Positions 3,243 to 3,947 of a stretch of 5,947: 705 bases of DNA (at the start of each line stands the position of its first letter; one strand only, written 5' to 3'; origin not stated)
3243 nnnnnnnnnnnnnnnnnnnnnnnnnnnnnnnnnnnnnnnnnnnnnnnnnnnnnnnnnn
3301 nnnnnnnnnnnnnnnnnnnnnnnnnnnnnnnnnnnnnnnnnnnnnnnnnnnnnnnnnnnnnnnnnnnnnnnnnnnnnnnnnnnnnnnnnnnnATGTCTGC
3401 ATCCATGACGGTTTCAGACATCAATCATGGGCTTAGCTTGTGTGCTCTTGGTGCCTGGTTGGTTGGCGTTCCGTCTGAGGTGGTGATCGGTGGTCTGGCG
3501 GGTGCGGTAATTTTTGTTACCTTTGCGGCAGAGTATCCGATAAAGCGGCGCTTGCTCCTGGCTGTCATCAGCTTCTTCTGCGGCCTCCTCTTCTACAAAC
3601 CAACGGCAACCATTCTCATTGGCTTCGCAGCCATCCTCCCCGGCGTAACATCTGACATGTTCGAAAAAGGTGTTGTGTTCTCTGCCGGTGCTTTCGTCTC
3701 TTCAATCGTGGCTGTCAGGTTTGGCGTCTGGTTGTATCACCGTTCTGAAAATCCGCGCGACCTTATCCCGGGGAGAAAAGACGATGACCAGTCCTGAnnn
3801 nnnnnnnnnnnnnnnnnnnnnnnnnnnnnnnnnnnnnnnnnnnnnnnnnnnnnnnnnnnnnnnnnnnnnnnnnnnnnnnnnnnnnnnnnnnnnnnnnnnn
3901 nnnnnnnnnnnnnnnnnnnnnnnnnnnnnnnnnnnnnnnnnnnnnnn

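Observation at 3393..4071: Two tandem, overlapping small membrane-protein genes ahead of the endolysin: atypical holin / antiholin pair?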

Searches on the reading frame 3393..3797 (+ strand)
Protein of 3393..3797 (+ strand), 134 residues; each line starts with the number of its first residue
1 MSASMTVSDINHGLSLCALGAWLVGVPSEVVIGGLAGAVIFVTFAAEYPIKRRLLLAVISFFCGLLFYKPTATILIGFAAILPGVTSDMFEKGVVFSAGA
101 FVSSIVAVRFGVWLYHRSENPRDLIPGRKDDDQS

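Call 4: search_protein_families(library=pfam, proteins=[window:3393-3797:+], max_evalue=0.1)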
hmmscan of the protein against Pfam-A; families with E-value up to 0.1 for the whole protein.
window:3393-3797:+ (134 aa): 1 family
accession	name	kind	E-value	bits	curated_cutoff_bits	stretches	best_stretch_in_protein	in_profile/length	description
PF16931.10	Phage_holin_8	-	6e-11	43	26.4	1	1-121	1-110/121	Putative phage holin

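Call 5: search_protein_families(library=phrogs, proteins=[window:3393-3797:+], max_evalue=0.01)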
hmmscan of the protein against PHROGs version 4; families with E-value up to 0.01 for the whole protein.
window:3393-3797:+ (134 aa): 2 families
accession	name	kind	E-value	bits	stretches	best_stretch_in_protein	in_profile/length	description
phrog_27301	-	unknown function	1.9e-34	118.3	1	67-133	1-67/68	-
phrog_198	-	lysis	5.8e-33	114.5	1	1-128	1-118/125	holin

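Call 23: find_homologous_proteins(query=window:3393-3797:+, max_evalue=0.001)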
Query window:3393-3797:+ (134 aa): 319 proteins with E <= 0.001 among 409 candidates; the best 120 are listed.
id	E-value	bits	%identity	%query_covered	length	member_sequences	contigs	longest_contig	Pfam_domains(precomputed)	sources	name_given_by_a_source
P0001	1.8e-75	269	93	100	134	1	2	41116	PF16931.11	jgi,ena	-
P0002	5.7e-73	261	91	100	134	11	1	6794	PF16931.11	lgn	-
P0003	2.6e-71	256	87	100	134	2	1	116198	PF16931.11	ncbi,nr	ncbi:phage holin family protein [Escherichia coli]|nr:phage holin family protein [Escherichia coli]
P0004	1.5e-68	247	86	100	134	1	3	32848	PF16931.11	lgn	-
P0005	2.6e-65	236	81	100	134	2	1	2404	PF16931.11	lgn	-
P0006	8.3e-65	235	82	100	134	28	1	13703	PF16931.11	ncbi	-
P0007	1.2e-64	234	81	100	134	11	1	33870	PF16931.11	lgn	-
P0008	1.4e-63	231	80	100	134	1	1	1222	PF16931.11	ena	-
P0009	4.9e-63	229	81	100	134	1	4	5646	PF16931.11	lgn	-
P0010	1.2e-62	228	81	100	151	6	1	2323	PF16931.11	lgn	-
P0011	5.5e-61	222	79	100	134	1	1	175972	PF16931.11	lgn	-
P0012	3.8e-59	216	78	99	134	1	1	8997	PF16931.11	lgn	-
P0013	2.1e-58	214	75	100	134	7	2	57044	PF16931.11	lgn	-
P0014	5.0e-58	213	74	100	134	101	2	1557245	PF16931.11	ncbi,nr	ncbi:phage holin family protein [Enterobacter hormaechei]|nr:phage holin family protein [Enterobacte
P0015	5.1e-58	213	73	100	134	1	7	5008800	PF16931.11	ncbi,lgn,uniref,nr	ncbi:putative holin [Escherichia coli]|uniref:putative holin n=1 Tax=Escherichia coli TaxID=562 RepI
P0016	9.3e-58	212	72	100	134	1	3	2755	PF16931.11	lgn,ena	-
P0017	9.5e-58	212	72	100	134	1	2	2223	PF16931.11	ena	-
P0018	1.4e-57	211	71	100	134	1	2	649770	PF16931.11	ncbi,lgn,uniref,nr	ncbi:putative holin [Klebsiella quasivariicola]|uniref:putative holin n=1 Tax=Enterobacterales TaxID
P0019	1.6e-57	211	72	100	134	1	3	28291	PF16931.11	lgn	-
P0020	2.4e-57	211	73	100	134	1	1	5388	PF16931.11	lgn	-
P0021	3.0e-57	210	72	100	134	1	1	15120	PF16931.11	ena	-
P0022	3.9e-57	210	72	100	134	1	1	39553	PF16931.11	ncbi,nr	ncbi:phage holin family protein [Escherichia coli]|nr:phage holin family protein [Escherichia coli]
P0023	4.1e-57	210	70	100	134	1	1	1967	PF16931.11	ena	-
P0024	4.3e-57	210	72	100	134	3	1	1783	PF16931.11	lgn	-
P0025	5.0e-57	209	72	100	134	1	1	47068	PF16931.11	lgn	-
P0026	5.3e-57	209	71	100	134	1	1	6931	PF16931.11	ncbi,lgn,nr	ncbi:hypothetical protein HVL97_004923 [Escherichia coli]|nr:hypothetical protein [Escherichia coli]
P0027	5.6e-57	209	72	100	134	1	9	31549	PF16931.11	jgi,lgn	jgi:hypothetical protein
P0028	6.3e-57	209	72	100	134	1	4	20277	PF16931.11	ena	-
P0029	7.5e-57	209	72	100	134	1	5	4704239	PF16931.11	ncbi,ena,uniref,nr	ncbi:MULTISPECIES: putative holin [Enterobacter cloacae complex]|uniref:putative holin n=1 Tax=Enter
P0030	7.6e-57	209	71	100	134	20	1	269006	PF16931.11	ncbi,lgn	ncbi:TPA: putative holin [Escherichia coli]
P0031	8.0e-57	209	71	100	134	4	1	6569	PF16931.11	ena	-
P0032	8.7e-57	209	70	100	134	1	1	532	PF16931.11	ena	-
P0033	1.3e-56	208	71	100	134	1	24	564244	PF16931.11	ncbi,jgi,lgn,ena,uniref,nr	ncbi:TPA: hypothetical protein OF523_000666 [Escherichia coli]|jgi:hypothetical protein|uniref:putat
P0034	1.3e-56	208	72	99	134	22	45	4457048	PF16931.11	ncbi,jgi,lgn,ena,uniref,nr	ncbi:putative holin [Cronobacter dublinensis]|uniref:putative holin n=1 Tax=Cronobacter TaxID=413496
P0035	1.3e-56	208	70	100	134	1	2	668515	PF16931.11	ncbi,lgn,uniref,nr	ncbi:hypothetical protein FV276_04115 [Escherichia coli]|uniref:putative holin n=1 Tax=Escherichia c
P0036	1.4e-56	208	72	100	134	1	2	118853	PF16931.11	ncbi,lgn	-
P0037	1.4e-56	208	72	100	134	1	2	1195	PF16931.11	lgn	-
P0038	1.5e-56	208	72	100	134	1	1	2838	PF16931.11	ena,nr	nr:MAG TPA: holin [Caudoviricetes sp.]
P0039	1.6e-56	208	70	100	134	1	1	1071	PF16931.11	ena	-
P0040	1.7e-56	208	70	100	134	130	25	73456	PF16931.11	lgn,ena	-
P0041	1.7e-56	208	72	100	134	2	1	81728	PF16931.11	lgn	-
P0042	2.4e-56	207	70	100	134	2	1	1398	PF16931.11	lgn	-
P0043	2.5e-56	207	71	100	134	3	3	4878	PF16931.11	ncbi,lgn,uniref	ncbi:putative holin [Escherichia coli]|uniref:putative holin n=2 Tax=Escherichia coli TaxID=562 RepI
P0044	3.2e-56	207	71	100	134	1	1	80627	PF16931.11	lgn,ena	-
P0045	3.4e-56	207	70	100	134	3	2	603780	PF16931.11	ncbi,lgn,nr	ncbi:hypothetical protein QNZ15_000434 [Escherichia coli]|nr:hypothetical protein [Escherichia coli]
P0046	3.4e-56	207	72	100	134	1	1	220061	PF16931.11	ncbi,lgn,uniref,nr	ncbi:hypothetical protein CI724_16480 [Shigella sonnei]|uniref:putative holin n=1 Tax=Shigella sonne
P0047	3.8e-56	207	70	100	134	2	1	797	PF16931.11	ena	-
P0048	4.3e-56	206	70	100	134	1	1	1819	PF16931.11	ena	-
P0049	4.5e-56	206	71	100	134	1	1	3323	PF16931.11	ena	-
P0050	5.2e-56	206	69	100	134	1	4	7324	PF16931.11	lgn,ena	-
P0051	5.8e-56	206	70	100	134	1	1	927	PF16931.11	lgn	-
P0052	6.5e-56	206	71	99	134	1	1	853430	PF16931.11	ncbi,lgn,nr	ncbi:hypothetical protein SMC11_000573 [Cronobacter sakazakii]|nr:hypothetical protein [Cronobacter 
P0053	6.7e-56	206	69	100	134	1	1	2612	PF16931.11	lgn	-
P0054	1.4e-55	205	69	100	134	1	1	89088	PF16931.11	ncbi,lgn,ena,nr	ncbi:hypothetical protein D9E89_23260 [Escherichia coli]|nr:hypothetical protein [Escherichia coli]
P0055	1.9e-55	204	67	100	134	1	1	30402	PF16931.11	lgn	-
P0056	2.0e-55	204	69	100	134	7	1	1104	PF16931.11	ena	-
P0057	3.1e-55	204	69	100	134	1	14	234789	PF16931.11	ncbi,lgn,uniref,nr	ncbi:putative holin [Escherichia coli]|uniref:putative holin n=1 Tax=Escherichia coli TaxID=562 RepI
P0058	4.1e-55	203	69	100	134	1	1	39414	PF16931.11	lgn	-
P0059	4.2e-55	203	69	98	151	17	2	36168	PF16931.11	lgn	-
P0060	4.5e-55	203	69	100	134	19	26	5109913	PF16931.11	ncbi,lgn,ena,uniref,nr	ncbi:putative holin [Citrobacter amalonaticus]|uniref:putative holin n=1 Tax=Citrobacter amalonaticu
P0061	6.3e-55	203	71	99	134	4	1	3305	PF16931.11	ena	-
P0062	6.4e-55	203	71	98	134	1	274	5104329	PF16931.11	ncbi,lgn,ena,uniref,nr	ncbi:hypothetical protein MMN09_000001 [Escherichia coli]|uniref:putative holin n=1 Tax=Escherichia 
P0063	7.2e-55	203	71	100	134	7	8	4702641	PF16931.11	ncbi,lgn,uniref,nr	ncbi:hypothetical protein HQJ30_000356 [Escherichia coli]|uniref:putative holin n=1 Tax=Escherichia 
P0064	7.4e-55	202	69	100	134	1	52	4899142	PF16931.11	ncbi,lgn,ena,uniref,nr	ncbi:putative holin [Escherichia coli]|uniref:putative holin n=1 Tax=Escherichia coli TaxID=562 RepI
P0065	9.3e-55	202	66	100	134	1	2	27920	PF16931.11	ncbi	ncbi:putative holin [Escherichia coli]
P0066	9.3e-55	202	68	99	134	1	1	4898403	PF16931.11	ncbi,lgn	ncbi:putative holin [Kosakonia cowanii]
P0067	9.8e-55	202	69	100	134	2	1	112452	PF16931.11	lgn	-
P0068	1.6e-54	201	68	100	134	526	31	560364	PF16931.11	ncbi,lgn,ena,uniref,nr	ncbi:putative holin [Escherichia coli]|uniref:putative holin n=1 Tax=Escherichia coli TaxID=562 RepI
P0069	1.7e-54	201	66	100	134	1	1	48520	PF16931.11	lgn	-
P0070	2.0e-54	201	69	100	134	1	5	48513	PF16931.11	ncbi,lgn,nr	ncbi:TPA: hypothetical protein RMM43_004699 [Escherichia coli]|nr:hypothetical protein [Escherichia 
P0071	2.1e-54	201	67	100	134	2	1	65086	PF16931.11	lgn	-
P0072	2.1e-54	201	70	99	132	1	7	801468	PF16931.11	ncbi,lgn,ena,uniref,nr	uniref:putative holin n=1 Tax=Hafnia alvei TaxID=569 RepID=UPI00266B88AB|nr:putative holin [Hafnia a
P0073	2.3e-54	201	69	100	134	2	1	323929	PF16931.11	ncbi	-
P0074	2.6e-54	201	69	100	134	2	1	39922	PF16931.11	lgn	-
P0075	2.6e-54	201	69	100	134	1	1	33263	PF16931.11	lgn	-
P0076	2.6e-54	201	68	100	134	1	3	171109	PF16931.11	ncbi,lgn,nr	ncbi:hypothetical protein F9006_06920 [Escherichia coli]|nr:hypothetical protein F9006_06920 [Escher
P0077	2.6e-54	201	68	99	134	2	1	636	PF16931.11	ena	-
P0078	3.5e-54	200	67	99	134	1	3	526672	PF16931.11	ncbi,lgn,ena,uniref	ncbi:putative holin [Klebsiella quasipneumoniae]|uniref:putative holin n=1 Tax=Klebsiella quasipneum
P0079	3.7e-54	200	68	99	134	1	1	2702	PF16931.11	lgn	-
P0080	4.8e-54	200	68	99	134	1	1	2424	PF16931.11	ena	-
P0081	5.0e-54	200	66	100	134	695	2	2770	PF16931.11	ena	-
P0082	5.1e-54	200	67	99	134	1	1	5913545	PF16931.11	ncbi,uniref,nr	ncbi:putative holin [Klebsiella oxytoca]|uniref:putative holin n=1 Tax=Klebsiella oxytoca TaxID=571 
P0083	5.3e-54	200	66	100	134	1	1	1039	PF16931.11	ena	-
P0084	5.9e-54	200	67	100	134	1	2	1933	PF16931.11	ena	-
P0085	6.2e-54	199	71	99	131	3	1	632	PF16931.11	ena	-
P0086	7.6e-54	199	67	100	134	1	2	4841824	PF16931.11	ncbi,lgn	ncbi:putative holin [Escherichia coli]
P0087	8.3e-54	199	67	100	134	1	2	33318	PF16931.11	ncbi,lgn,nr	ncbi:hypothetical protein IIM36_003363 [Escherichia coli]|nr:hypothetical protein [Escherichia coli]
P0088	8.8e-54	199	66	100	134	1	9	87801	PF16931.11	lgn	-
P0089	9.3e-54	199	68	100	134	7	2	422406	PF16931.11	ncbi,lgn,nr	ncbi:hypothetical protein FE298_10500 [Salmonella enterica subsp. salamae serovar 47:z:e,n,x,z15]|nr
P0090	9.4e-54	199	66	99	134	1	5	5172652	PF16931.11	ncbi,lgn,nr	ncbi:putative holin [Klebsiella pneumoniae]|nr:hypothetical protein [Klebsiella pneumoniae] HBV35068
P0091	1.1e-53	199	66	99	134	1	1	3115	PF16931.11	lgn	-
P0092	1.2e-53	199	65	100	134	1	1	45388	PF16931.11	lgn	-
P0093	1.2e-53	199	66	99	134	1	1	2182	PF16931.11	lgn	-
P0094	1.3e-53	198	68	99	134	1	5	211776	PF16931.11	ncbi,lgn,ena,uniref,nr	ncbi:phage holin family protein [Escherichia coli]|uniref:phage holin family protein n=1 Tax=Escheri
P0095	1.4e-53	198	68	100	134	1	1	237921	PF16931.11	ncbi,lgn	ncbi:putative holin [Escherichia coli]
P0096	1.6e-53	198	66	100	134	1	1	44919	PF16931.11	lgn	-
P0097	1.7e-53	198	66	100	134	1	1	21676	PF16931.11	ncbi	ncbi:putative holin [Escherichia coli]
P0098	1.7e-53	198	66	100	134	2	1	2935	PF16931.11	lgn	-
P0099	1.7e-53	198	67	100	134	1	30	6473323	PF16931.11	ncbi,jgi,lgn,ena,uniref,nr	ncbi:putative holin [Klebsiella sp. K794]|uniref:putative holin n=1 Tax=Klebsiella TaxID=570 RepID=U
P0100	1.8e-53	198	66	99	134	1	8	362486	PF16931.11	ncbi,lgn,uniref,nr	ncbi:putative holin [Klebsiella michiganensis]|uniref:putative holin n=1 Tax=Klebsiella michiganensi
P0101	2.0e-53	198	67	100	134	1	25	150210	PF16931.11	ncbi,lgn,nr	ncbi:hypothetical protein HAY23_003191 [Salmonella enterica]|nr:hypothetical protein [Salmonella ent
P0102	2.0e-53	198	66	100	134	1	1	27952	PF16931.11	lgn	-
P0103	2.1e-53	198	68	98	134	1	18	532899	PF16931.11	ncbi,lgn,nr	ncbi:putative holin [Escherichia coli]|nr:hypothetical protein [Escherichia coli] MCZ9194553.1 putat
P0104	2.3e-53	198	66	99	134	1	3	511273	PF16931.11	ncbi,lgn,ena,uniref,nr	ncbi:putative holin [Klebsiella pneumoniae]|uniref:putative holin n=1 Tax=Klebsiella pneumoniae TaxI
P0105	2.3e-53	198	66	99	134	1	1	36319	PF16931.11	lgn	-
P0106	2.3e-53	198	67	99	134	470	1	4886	PF16931.11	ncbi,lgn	ncbi:TPA: putative holin [Raoultella ornithinolytica]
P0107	2.4e-53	198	67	100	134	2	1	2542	PF16931.11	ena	-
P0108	2.4e-53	198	66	99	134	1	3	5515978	PF16931.11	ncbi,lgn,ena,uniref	ncbi:putative holin [Raoultella ornithinolytica]|uniref:putative holin n=1 Tax=Raoultella ornithinol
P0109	2.4e-53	198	67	100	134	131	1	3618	PF16931.11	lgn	-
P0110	2.5e-53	198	66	99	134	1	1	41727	PF16931.11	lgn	-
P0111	2.7e-53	197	66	100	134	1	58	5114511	PF16931.11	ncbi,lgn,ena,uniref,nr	ncbi:TPA: putative holin [Escherichia coli]|uniref:putative holin n=1 Tax=Enterobacteriaceae TaxID=5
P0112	3.0e-53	197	72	100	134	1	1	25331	PF16931.11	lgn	-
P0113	3.1e-53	197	66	100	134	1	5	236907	PF16931.11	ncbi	ncbi:putative holin [Escherichia coli]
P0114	3.1e-53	197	66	100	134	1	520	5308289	PF16931.11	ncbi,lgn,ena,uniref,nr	ncbi:hypothetical protein L6X20_004263 [Escherichia coli]|uniref:Holin n=1 Tax=Escherichia coli TaxI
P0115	3.2e-53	197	66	99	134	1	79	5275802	PF16931.11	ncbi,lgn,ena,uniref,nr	ncbi:putative holin [Klebsiella pneumoniae]|uniref:putative holin n=1 Tax=Klebsiella pneumoniae TaxI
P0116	3.3e-53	197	66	99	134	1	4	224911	PF16931.11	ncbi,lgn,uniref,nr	ncbi:putative holin [Raoultella ornithinolytica]|uniref:putative holin n=1 Tax=Raoultella ornithinol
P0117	3.3e-53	197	66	99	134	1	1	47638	PF16931.11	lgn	-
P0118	3.3e-53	197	67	99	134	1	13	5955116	PF16931.11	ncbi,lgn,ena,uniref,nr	ncbi:TPA: putative holin [Raoultella ornithinolytica]|uniref:putative holin n=1 Tax=Raoultella sp. H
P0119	3.4e-53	197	65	99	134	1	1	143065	PF16931.11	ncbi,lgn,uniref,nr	ncbi:putative holin [Klebsiella oxytoca]|uniref:putative holin n=1 Tax=Klebsiella oxytoca TaxID=571 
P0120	3.4e-53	197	68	100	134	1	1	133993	PF16931.11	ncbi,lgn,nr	ncbi:hypothetical protein NO793_000587 [Escherichia coli]|nr:hypothetical protein [Escherichia coli]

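Call 24: search_dna_similar(query=window:3393-3797:+, collection=phages, mode=protein, max_evalue=0.001, max_rows=60, rows=spread)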
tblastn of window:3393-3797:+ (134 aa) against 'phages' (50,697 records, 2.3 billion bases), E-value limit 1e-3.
Records with a match: 56; places in all: 56; records where one place covers at least 80% of the query: 43.
Best place of each record, by identity: 60-80% 36; <60% 20.
By first word of the organism name: Salmonella 23; Escherichia 18; Klebsiella 9; Enterobacter 3; phage 1; Hafnia 1; Shigella 1.
By host as written in the record: Klebsiella pneumoniae 6; Salmonella enterica 6; Escherichia coli O157:H7 4; - 4; Escherichia coli 4; Salmonella enterica subsp. enterica serovar Heidelberg 3; Enterobacter sp. CT7 2; pathenogenic Salmonella bacterium 2; and 21 more.
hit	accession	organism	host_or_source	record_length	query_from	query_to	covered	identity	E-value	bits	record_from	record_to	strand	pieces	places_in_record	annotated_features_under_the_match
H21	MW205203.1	Enterobacter phage BUCT554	Enterobacter cloacae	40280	1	134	100%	73.1%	1e-60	206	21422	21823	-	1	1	putative holin | holin family protein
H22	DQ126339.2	Escherichia phage phiV10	Escherichia coli O157:H7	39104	1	134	100%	68.7%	8e-58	197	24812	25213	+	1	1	putative integral membrane protein | putative holin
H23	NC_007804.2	Escherichia phage phiV10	Escherichia coli O157:H7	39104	1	134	100%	68.7%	8e-58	197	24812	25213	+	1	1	membrane protein | holin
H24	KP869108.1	Escherichia coli O157 typing phage 10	Escherichia coli O157:H7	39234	1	134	100%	68.7%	8e-58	197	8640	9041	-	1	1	hypothetical protein (x2)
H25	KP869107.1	Escherichia coli O157 typing phage 9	Escherichia coli O157:H7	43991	1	134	100%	68.7%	8e-58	197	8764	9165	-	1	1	hypothetical protein (x2)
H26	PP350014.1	phage PH444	-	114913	1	134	100%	68.7%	8e-58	197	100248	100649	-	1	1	record has no annotation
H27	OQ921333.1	Escherichia phage vB_EcoP_PAS61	Escherichia coli strain A11-1675 ...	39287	1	134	100%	68.7%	6e-57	195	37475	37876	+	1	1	hypothetical protein | holin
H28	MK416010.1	Klebsiella phage ST11-OXA245phi3.2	Klebsiella pneumoniae ST11-OXA245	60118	1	133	99%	69.2%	2e-57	196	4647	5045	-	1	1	holin (x2)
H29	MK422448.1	Klebsiella phage ST512-KPC3phi13.3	Klebsiella pneumoniae ST512-KPC3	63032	1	133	99%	69.2%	2e-57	196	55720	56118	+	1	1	membrane protein | holin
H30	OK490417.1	Klebsiella phage Kp4865-1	Klebsiella pneumoniae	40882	1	133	99%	69.2%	3e-57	196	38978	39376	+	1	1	record has no annotation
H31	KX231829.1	Enterobacter phage Tyrion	Enterobacter sp. CT7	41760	1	134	100%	67.9%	6e-57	195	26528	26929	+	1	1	putative holin (x2) | ribosome_binding_site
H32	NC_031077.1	Enterobacter phage Tyrion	Enterobacter sp. CT7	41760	1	134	100%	67.9%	6e-57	195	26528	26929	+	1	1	membrane protein | holin | ribosome_binding_site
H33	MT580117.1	Salmonella phage 66FD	Salmonella enterica subsp. enterica ...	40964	1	134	100%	67.2%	2e-57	196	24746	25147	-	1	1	putative integral membrane protein | holin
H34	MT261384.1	Salmonella virus PAT1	Salmonella enterica subsp. enterica ...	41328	1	134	100%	67.2%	2e-57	196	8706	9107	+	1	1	hypothetical protein | holin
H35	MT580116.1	Salmonella phage 65FD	Salmonella enterica subsp. enterica ...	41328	1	134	100%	67.2%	2e-57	196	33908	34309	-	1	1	putative integral membrane protein | holin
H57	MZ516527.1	Hafnia phage yong2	Hafnia paralvei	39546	23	121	74%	45.1%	4e-7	53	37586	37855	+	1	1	holin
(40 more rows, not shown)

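Call 47: get_annotated_region(hit=H57, flank=1800)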
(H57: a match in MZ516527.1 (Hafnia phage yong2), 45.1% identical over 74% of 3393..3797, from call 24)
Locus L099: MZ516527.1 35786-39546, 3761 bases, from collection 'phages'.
description: Hafnia phage yong2, complete genome.
organism: Hafnia phage yong2 (NCBI taxid 2859519)
taxonomy: Viruses; Duplodnaviria; Heunggongvirae; Uroviricota; Caudoviricetes
host: Hafnia paralvei; source: -; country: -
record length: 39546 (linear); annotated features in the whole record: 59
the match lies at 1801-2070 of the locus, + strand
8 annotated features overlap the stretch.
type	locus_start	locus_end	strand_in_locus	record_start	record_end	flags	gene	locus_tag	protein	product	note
CDS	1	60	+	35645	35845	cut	-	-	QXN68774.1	transcription regulatory protein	transcription regulatory protein MotA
CDS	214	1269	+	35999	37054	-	-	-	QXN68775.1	adenine specific DNA methyltransferase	-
CDS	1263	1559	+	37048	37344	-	-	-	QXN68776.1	hypothetical protein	-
CDS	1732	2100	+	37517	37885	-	-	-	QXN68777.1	holin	-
CDS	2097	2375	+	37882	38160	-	-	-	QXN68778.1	holin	-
CDS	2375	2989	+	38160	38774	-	-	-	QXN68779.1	endolysin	-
CDS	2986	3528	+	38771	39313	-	-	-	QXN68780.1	hypothetical protein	-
CDS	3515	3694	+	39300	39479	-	-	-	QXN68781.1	hypothetical protein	-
